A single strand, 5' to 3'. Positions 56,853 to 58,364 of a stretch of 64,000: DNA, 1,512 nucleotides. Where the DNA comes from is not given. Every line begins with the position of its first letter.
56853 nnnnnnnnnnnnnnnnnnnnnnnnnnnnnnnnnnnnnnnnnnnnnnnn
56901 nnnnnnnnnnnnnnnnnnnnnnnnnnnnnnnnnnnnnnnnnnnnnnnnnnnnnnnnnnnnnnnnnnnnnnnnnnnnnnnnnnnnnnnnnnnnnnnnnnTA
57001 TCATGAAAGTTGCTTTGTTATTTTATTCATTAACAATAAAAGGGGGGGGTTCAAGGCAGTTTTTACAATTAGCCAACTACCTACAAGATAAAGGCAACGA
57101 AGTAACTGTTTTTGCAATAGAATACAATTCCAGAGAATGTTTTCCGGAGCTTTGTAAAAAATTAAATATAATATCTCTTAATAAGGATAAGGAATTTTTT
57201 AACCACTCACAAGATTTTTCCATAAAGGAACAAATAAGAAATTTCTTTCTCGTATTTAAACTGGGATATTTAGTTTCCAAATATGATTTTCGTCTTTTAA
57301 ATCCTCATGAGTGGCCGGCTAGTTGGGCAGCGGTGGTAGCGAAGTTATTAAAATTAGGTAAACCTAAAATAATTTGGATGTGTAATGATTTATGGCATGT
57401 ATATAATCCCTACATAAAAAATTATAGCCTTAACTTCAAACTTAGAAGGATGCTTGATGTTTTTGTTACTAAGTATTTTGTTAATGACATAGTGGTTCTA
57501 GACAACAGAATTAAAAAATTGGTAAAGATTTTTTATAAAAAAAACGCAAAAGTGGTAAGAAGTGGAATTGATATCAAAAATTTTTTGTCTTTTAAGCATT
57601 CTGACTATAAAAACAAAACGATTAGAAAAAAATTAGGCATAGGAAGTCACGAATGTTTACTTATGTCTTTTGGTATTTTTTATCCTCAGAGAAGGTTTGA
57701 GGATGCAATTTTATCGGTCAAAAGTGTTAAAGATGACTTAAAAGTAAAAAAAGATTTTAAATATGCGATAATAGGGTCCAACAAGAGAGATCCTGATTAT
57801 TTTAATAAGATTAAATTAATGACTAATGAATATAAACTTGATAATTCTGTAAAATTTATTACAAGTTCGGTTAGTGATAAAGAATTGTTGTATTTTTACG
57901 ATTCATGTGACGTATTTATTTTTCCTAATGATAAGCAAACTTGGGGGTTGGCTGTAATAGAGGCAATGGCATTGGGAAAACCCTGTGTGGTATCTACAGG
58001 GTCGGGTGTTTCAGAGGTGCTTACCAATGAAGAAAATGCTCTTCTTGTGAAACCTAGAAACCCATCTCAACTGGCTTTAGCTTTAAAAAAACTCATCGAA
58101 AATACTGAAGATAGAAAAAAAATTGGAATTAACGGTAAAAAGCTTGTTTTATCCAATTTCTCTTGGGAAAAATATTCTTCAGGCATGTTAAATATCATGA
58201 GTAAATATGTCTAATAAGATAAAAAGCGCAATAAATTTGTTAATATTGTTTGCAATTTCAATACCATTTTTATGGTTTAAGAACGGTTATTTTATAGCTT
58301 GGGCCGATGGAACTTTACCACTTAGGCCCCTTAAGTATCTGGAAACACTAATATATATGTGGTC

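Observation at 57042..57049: G8 homopolymer at codons 13-15 of a GT4 glycosyltransferase in a 30% GC genome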

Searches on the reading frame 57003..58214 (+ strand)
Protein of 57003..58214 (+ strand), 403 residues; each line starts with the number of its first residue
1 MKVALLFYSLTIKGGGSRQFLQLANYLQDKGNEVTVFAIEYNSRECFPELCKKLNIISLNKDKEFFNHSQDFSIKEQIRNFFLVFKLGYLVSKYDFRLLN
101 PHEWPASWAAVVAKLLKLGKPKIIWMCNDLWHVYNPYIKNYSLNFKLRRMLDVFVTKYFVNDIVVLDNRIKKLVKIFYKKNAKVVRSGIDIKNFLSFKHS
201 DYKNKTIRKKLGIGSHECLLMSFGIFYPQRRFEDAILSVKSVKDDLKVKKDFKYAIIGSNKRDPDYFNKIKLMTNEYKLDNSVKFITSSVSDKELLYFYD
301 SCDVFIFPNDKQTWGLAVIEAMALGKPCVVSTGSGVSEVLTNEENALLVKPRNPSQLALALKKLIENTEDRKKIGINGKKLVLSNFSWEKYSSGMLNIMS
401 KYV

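Call 4: search_protein_families(library=pfam, proteins=[window:57003-58214:+], max_evalue=0.01)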
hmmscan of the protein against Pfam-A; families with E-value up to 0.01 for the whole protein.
window:57003-58214:+ (403 aa): 5 families
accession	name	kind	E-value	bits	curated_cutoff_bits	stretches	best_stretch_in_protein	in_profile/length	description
PF00534.26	Glycos_transf_1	-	9.8e-33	113.5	26.4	1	205-380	3-171/172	Glycosyl transferases group 1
PF13692.12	Glyco_trans_1_4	-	3.5e-22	79.6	27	1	223-367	7-142/142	Glycosyl transferases group 1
PF13439.12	Glyco_transf_4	-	9.4e-10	39.2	28.5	1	14-191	2-168/170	Glycosyltransferase Family 4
PF13524.12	Glyco_trans_1_2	-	3.5e-07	30.7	25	1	250-390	13-137/144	Glycosyl transferase-like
PF20706.3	GT4-conflict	-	5.8e-06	26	26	1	283-343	263-323/385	Family 4 Glycosyltransferase in conflict systems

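Call 6: find_encoding_contigs(protein=window:57003-58214:+, flank=10000, max_places=10)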
Protein window:57003-58214:+ (403 aa): 2 contigs read that carry it; 2 places shown.
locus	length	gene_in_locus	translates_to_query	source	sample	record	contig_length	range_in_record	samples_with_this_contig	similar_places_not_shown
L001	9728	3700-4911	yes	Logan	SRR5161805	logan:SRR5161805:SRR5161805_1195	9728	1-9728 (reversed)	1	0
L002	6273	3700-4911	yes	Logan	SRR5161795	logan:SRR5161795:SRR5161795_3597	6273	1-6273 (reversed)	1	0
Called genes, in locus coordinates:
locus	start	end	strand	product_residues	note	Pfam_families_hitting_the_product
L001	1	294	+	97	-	?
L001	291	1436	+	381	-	PF00534:Glycos_transf_1, PF13692:Glyco_trans_1_4, PF26337:Gtf3_C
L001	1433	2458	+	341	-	PF00535:Glycos_transf_2, PF10111:Glyco_tranf_2_2, PF13641:Glyco_tranf_2_3, PF13506:Glyco_transf_21, PF13632:Glyco_trans_2_3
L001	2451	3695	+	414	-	PF13439:Glyco_transf_4 (faint), PF00534:Glycos_transf_1, PF13692:Glyco_trans_1_4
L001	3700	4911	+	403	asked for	PF13439:Glyco_transf_4, PF00534:Glycos_transf_1, PF20706:GT4-conflict (weak), PF13692:Glyco_trans_1_4, PF13524:Glyco_trans_1_2 (weak)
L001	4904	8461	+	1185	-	PF11847:GT-C_AftD, PF18915:DUF5667 (weak)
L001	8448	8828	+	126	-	-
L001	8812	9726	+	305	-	?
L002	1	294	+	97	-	?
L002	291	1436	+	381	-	PF00534:Glycos_transf_1, PF13692:Glyco_trans_1_4, PF26337:Gtf3_C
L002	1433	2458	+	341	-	PF00535:Glycos_transf_2, PF10111:Glyco_tranf_2_2, PF13641:Glyco_tranf_2_3, PF13506:Glyco_transf_21, PF13632:Glyco_trans_2_3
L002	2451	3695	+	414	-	PF13439:Glyco_transf_4 (weak), PF00534:Glycos_transf_1, PF13692:Glyco_trans_1_4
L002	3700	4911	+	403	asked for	PF13439:Glyco_transf_4, PF00534:Glycos_transf_1, PF20706:GT4-conflict (weak), PF13692:Glyco_trans_1_4, PF13524:Glyco_trans_1_2 (weak)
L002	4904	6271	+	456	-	?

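Call 7: find_homologous_proteins(query=window:57003-58214:+, max_evalue=1e-10)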
Query window:57003-58214:+ (403 aa): 85 proteins with E <= 1e-10 among 5911 candidates.
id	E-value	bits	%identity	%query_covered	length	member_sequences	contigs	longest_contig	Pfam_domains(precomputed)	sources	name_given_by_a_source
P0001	2.8e-266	901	100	100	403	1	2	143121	PF00534.27,PF13524.13,PF13439.13,PF20706.4,PF13692.13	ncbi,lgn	-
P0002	4.3e-115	403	48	99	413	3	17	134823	PF00534.27,PF13524.13,PF13439.13,PF20706.4,PF13692.13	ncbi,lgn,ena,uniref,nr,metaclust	ncbi:hypothetical protein COW99_00460 [Candidatus Roizmanbacteria bacterium CG22_combo_CG10-13_8_21_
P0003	3.3e-99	351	42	99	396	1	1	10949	PF00534.27,PF13579.13,PF13524.13,PF13439.13,PF20706.4,PF13692.13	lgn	-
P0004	2.8e-82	295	40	100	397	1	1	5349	PF00534.27,PF13524.13,PF13439.13,PF20706.4,PF13692.13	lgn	-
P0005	4.5e-77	278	38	100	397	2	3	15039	PF00534.27,PF13524.13,PF13439.13,PF20706.4,PF13692.13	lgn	-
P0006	1.2e-76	276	40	99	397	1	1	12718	PF00534.27,PF13524.13,PF13439.13,PF20706.4,PF13692.13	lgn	-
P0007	8.9e-76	274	40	99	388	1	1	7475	PF00534.27,PF13579.13,PF13524.13,PF13439.13,PF13692.13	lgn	-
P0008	1.3e-75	273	39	99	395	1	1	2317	PF00534.27,PF13579.13,PF13524.13,PF13439.13,PF13692.13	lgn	-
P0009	8.3e-75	270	39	100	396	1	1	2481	PF00534.27,PF13524.13,PF13439.13,PF20706.4,PF13692.13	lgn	-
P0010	8.0e-74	267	40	100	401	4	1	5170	PF00534.27,PF13524.13,PF13439.13,PF20706.4,PF13692.13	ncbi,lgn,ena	-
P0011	1.7e-72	263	36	100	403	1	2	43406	PF00534.27,PF13524.13,PF13439.13,PF20706.4,PF13692.13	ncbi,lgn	-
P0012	3.5e-72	262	38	99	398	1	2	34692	PF00534.27,PF13579.13,PF13524.13,PF13439.13,PF20706.4,PF13692.13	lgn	-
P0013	3.4e-70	255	40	99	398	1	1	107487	PF00534.27,PF13439.13,PF20706.4,PF13692.13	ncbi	-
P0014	1.0e-69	254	36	97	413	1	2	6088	PF00534.27,PF13524.13,PF13439.13,PF13692.13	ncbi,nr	ncbi:MAG: glycosyltransferase family 4 protein [Patescibacteria group bacterium]|nr:glycosyltransfer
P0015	4.3e-69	252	37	99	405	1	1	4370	PF00534.27,PF13579.13,PF13439.13,PF13692.13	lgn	-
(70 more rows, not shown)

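Call 11: list_cluster_members(proteins=[P0001, P0002])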
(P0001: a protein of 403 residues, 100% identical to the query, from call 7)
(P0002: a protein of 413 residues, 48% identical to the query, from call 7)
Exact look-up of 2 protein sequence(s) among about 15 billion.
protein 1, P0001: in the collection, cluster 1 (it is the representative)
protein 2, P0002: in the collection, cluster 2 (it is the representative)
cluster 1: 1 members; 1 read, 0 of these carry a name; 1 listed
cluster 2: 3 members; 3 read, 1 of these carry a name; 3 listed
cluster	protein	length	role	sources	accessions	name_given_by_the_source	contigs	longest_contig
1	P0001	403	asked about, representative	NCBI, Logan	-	-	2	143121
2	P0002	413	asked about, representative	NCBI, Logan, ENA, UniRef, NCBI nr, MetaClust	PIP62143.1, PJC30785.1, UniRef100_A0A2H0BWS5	hypothetical protein COW99_00460 [Candidatus Roizmanbacteria bacterium ... | Glycosyl transferase family 1 domain-containing protein n=1 Tax=Candidatus ... | MAG: hypothetical protein COW99_00460 [Candidatus Roizmanbacteria bacterium ...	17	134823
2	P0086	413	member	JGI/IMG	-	-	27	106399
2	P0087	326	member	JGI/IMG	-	-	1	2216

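Call 13: find_related_loci(query=A2, collection=genome_contigs, flank=3000)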
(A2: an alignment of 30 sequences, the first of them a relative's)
Query A2 (403 aa) in genome_contigs; peptide patterns used: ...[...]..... (x = any residue, [..] = any of these).
58 stretches matched a pattern; 54 encode a relative of the query (tblastn E <= 1e-3); 54 distinct loci.
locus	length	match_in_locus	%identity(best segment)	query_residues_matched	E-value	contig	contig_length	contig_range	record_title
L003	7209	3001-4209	36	1-403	3e-81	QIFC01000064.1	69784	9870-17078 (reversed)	MAG: Chloroflexi bacterium isolate SZUA-185 Ga0063294_10000022, whole genome shotgun sequence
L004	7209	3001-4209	34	1-403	2e-76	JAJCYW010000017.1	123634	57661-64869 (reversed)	MAG: Chloroflexota bacterium isolate OFTM331 OFTM331_16, whole genome shotgun sequence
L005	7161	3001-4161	35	1-398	5e-75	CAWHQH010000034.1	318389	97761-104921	MAG: Terriglobia bacterium isolate MFD08416.bin.2.48 genome assembly, contig: contig_5575, whole genome shotgun sequence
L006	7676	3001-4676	36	1-403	2e-74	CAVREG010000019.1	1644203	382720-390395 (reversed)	MAG: uncultured Acidobacteriaceae bacterium isolate MFD10064.bin.1.149 genome assembly, contig: contig_9631, whole genom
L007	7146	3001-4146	35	1-392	7e-74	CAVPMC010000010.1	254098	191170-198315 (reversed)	MAG: Terriglobales bacterium isolate MFD10113.bin.2.60 genome assembly, contig: contig_5333, whole genome shotgun sequen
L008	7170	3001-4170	33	1-401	2e-73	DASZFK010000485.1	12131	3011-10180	MAG TPA_asm: Candidatus Angelobacter sp. isolate SMAG_U6520 k141_942143, whole genome shotgun sequence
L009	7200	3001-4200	35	1-401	1e-73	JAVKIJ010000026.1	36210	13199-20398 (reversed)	MAG: Candidatus Fervidifonticultor quintus isolate JZ-2_201803_bins_44 JZ-2_201803_bins_44_scaffold_26, whole genome sho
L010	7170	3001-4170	34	1-401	1e-73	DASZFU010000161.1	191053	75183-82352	MAG TPA_asm: Candidatus Angelobacter sp. isolate SMAG_U6530 k141_536338, whole genome shotgun sequence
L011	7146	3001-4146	35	1-392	3e-73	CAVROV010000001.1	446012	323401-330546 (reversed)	MAG: Terriglobia bacterium isolate MFD01213.bin.1.143 genome assembly, contig: contig_18759, whole genome shotgun sequen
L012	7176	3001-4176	34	1-403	2e-72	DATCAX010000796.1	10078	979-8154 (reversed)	MAG TPA_asm: Candidatus Angelobacter sp. isolate SMAG_U7657 k141_355554, whole genome shotgun sequence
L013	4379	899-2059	34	1-398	1e-72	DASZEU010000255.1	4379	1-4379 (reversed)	MAG TPA_asm: Candidatus Angelobacter sp. isolate SMAG_U6502 k141_5840468, whole genome shotgun sequence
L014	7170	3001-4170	33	1-401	2e-71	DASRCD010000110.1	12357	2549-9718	MAG TPA_asm: Candidatus Angelobacter sp. isolate SMAG_U9944 k141_288547, whole genome shotgun sequence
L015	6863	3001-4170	33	1-401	1e-70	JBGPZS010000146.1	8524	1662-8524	MAG: Terriglobia bacterium isolate OBJ1_062018_070_2 k141_411320_length_8524_cov_8.9876, whole genome shotgun sequence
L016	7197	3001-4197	33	1-401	2e-70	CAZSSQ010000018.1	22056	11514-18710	MAG TPA_asm: uncultured Dehalococcoidia bacterium isolate binchicken_co89_553 genome assembly, contig: NODE_3987_length_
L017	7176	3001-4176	35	1-402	7e-70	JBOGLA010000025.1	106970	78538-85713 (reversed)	MAG: Terriglobales bacterium isolate TC-S_metawrap_bin.7 k127_1412412, whole genome shotgun sequence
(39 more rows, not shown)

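Call 14: find_related_loci(query=A2, collection=metagenome_contigs, flank=3000)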
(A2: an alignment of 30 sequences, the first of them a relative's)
Query A2 (403 aa) in metagenome_contigs; peptide patterns used: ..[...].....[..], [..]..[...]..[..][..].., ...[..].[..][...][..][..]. (x = any residue, [..] = any of these).
600 stretches matched a pattern (row limit reached: there are more); 361 encode a relative of the query (tblastn E <= 1e-3); the best 80 are kept; 80 distinct loci.
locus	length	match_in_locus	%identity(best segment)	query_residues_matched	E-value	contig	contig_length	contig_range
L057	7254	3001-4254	28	1-403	8e-45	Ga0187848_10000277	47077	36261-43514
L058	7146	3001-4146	34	1-392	1e-64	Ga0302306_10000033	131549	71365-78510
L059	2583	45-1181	25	1-391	1e-30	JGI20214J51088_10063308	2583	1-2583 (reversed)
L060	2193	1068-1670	34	183-400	5e-26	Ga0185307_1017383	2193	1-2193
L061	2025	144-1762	25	13-401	2e-24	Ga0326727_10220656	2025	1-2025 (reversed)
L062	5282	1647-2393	27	135-401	1e-22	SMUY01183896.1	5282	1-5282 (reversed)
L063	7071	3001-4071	23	14-395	2e-22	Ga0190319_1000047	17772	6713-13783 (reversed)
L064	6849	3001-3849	25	93-398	2e-21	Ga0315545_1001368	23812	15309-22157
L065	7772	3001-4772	26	14-401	5e-21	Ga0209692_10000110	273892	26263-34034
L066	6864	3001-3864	26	87-393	8e-21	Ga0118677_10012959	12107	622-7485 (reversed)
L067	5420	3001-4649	26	171-389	9e-21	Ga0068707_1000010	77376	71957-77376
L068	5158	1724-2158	32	239-388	2e-20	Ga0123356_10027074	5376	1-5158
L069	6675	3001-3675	23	166-392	6e-20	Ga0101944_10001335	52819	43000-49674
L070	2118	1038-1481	28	250-403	2e-19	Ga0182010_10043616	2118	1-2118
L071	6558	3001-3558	25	207-398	1e-18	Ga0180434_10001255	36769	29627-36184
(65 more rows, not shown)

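Call 21: find_encoding_contigs(protein=P0002, flank=6000, max_places=4)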
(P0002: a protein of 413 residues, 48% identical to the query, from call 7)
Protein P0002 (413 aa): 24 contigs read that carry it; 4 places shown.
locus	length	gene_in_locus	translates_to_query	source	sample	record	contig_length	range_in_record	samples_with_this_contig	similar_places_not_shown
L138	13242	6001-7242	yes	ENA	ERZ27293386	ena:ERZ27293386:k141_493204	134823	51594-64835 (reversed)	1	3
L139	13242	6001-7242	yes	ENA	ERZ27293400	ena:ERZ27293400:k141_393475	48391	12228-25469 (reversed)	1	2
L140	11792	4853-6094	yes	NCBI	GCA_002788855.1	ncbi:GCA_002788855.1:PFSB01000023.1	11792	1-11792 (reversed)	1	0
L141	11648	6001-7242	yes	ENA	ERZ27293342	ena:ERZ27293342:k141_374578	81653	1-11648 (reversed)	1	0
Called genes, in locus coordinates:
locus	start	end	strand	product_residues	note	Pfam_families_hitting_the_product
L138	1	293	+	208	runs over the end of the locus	PF13489:Methyltransf_23, PF13847:Methyltransf_31, PF08241:Methyltransf_11, PF08242:Methyltransf_12 (weak), PF13649:Methyltransf_25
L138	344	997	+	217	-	PF13489:Methyltransf_23, PF08242:Methyltransf_12, PF08241:Methyltransf_11, PF13847:Methyltransf_31 (weak)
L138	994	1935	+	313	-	PF00535:Glycos_transf_2 (faint), PF10111:Glyco_tranf_2_2, PF13641:Glyco_tranf_2_3 (faint), PF13632:Glyco_trans_2_3 (weak)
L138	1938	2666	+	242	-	PF03141:Methyltransf_29, PF05148:Methyltransf_8 (weak), PF13489:Methyltransf_23, PF01209:Ubie_methyltran, PF13847:Methyltransf_31, PF08241:Methyltransf_11, PF08242:Methyltransf_12, PF13649:Methyltransf_25, +1 more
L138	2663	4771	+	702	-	PF00535:Glycos_transf_2, PF13641:Glyco_tranf_2_3, PF13632:Glyco_trans_2_3 (weak), PF01943:Polysacc_synt, PF13440:Polysacc_synt_3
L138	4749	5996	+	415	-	PF00534:Glycos_transf_1, PF13692:Glyco_trans_1_4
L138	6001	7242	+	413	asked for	PF13439:Glyco_transf_4, PF20706:GT4-conflict (weak), PF00534:Glycos_transf_1, PF13692:Glyco_trans_1_4, PF13524:Glyco_trans_1_2 (weak)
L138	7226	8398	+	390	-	PF01041:DegT_DnrJ_EryC1, PF01053:Cys_Met_Meta_PP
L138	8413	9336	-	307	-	PF00535:Glycos_transf_2, PF13641:Glyco_tranf_2_3 (faint)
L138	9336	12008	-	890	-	PF04851:ResIII, PF19778:RE_endonuc (weak)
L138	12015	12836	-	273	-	PF02498:Bro-N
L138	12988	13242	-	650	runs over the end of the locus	PF01555:N6_N4_Mtase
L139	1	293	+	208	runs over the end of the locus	PF13489:Methyltransf_23, PF13847:Methyltransf_31, PF08241:Methyltransf_11, PF08242:Methyltransf_12 (weak), PF13649:Methyltransf_25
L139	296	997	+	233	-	PF13489:Methyltransf_23, PF08242:Methyltransf_12, PF08241:Methyltransf_11, PF13847:Methyltransf_31 (weak)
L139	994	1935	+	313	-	PF00535:Glycos_transf_2 (faint), PF10111:Glyco_tranf_2_2, PF13641:Glyco_tranf_2_3 (faint), PF13632:Glyco_trans_2_3 (weak)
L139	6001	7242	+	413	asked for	PF13439:Glyco_transf_4, PF20706:GT4-conflict (weak), PF00534:Glycos_transf_1, PF13692:Glyco_trans_1_4, PF13524:Glyco_trans_1_2 (weak)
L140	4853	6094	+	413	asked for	PF13439:Glyco_transf_4, PF20706:GT4-conflict (weak), PF00534:Glycos_transf_1, PF13692:Glyco_trans_1_4, PF13524:Glyco_trans_1_2 (weak)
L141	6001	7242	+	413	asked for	PF13439:Glyco_transf_4, PF20706:GT4-conflict (weak), PF00534:Glycos_transf_1, PF13692:Glyco_trans_1_4, PF13524:Glyco_trans_1_2 (weak)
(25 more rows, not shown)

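Call 22: find_encoding_contigs(protein=P0003, flank=6000, max_places=2)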
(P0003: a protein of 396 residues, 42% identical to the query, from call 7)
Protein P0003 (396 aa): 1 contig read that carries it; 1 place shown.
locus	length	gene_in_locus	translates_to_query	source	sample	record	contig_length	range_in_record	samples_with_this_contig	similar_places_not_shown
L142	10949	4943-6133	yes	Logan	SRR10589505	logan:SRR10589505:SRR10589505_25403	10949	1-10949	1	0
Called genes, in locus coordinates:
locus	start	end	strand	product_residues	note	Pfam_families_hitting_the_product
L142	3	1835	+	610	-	?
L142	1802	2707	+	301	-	PF00685:Sulfotransfer_1, PF13469:Sulfotransfer_3 (weak)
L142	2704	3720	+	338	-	PF00535:Glycos_transf_2, PF10111:Glyco_tranf_2_2 (weak), PF13506:Glyco_transf_21 (weak), PF13641:Glyco_tranf_2_3, PF13632:Glyco_trans_2_3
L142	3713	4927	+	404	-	PF13439:Glyco_transf_4, PF13579:Glyco_trans_4_4, PF00534:Glycos_transf_1, PF13692:Glyco_trans_1_4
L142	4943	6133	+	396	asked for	PF13439:Glyco_transf_4, PF13579:Glyco_trans_4_4, PF20706:GT4-conflict (weak), PF00534:Glycos_transf_1, PF13692:Glyco_trans_1_4, PF13524:Glyco_trans_1_2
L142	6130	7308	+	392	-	PF01041:DegT_DnrJ_EryC1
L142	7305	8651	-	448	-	PF01943:Polysacc_synt, PF13440:Polysacc_synt_3, PF01554:MatE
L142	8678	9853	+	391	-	PF18915:DUF5667 (weak)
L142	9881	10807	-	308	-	PF11906:DUF3426 (faint)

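Call 23: find_encoding_contigs(protein=P0007, flank=3000, max_places=2)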
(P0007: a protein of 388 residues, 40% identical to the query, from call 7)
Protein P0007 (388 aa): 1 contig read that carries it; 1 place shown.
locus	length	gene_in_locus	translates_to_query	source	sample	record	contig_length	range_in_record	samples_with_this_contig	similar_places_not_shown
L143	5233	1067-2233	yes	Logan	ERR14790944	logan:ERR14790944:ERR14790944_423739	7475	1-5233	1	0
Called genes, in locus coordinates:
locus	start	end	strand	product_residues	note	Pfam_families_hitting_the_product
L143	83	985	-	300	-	PF00535:Glycos_transf_2, PF13641:Glyco_tranf_2_3, PF10111:Glyco_tranf_2_2 (weak), PF13632:Glyco_trans_2_3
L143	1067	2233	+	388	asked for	PF13439:Glyco_transf_4, PF13579:Glyco_trans_4_4, PF00534:Glycos_transf_1, PF13692:Glyco_trans_1_4, PF13524:Glyco_trans_1_2 (weak)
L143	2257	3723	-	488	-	PF01554:MatE (weak)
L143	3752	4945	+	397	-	PF13439:Glyco_transf_4, PF20706:GT4-conflict, PF00534:Glycos_transf_1, PF13692:Glyco_trans_1_4, PF13524:Glyco_trans_1_2 (weak)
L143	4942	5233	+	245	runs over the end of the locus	PF00535:Glycos_transf_2, PF10111:Glyco_tranf_2_2 (weak)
